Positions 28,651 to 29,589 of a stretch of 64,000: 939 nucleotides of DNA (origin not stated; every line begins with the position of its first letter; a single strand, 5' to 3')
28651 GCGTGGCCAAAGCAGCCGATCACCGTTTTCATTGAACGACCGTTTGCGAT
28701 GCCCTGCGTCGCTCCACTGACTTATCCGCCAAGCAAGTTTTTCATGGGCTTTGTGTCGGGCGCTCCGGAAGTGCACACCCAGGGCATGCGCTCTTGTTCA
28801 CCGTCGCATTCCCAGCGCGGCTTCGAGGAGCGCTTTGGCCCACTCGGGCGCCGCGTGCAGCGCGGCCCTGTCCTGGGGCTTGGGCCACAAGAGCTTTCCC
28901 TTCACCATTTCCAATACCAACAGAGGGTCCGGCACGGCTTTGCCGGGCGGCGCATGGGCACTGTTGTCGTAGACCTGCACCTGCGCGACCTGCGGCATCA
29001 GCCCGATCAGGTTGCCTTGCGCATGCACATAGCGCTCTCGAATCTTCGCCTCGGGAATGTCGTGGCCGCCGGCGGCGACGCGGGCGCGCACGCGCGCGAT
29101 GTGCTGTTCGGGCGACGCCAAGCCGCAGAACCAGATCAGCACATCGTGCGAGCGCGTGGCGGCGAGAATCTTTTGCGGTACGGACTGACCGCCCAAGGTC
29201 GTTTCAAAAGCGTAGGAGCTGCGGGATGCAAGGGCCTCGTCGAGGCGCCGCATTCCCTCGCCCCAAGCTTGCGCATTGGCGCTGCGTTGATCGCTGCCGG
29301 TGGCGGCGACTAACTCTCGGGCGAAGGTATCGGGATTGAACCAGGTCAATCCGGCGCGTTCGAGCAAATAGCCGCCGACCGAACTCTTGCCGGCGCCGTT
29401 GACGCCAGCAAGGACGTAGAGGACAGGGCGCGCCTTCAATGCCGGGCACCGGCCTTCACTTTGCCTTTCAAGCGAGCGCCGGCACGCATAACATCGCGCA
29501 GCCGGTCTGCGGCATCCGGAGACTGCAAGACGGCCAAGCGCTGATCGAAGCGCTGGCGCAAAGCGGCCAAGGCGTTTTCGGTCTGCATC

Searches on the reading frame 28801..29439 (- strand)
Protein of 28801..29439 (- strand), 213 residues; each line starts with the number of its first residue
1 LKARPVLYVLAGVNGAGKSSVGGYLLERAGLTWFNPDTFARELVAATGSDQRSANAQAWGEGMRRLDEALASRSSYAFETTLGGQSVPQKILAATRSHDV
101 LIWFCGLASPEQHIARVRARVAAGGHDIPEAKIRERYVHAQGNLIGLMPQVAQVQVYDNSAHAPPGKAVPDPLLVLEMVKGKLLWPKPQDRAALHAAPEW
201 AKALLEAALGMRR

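Call 59: search_protein_families(library=pfam, proteins=[window:28801-29439:-], max_evalue=0.001)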
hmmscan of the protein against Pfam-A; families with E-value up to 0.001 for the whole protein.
window:28801-29439:- (213 aa): 2 families
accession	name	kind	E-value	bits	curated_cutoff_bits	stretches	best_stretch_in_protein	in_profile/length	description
PF13671.12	AAA_33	-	1.7e-08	35.3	27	1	7-134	1-134/143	AAA domain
PF06414.18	Zeta_toxin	-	7.9e-07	29.1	22.3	1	3-160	14-188/199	Zeta toxin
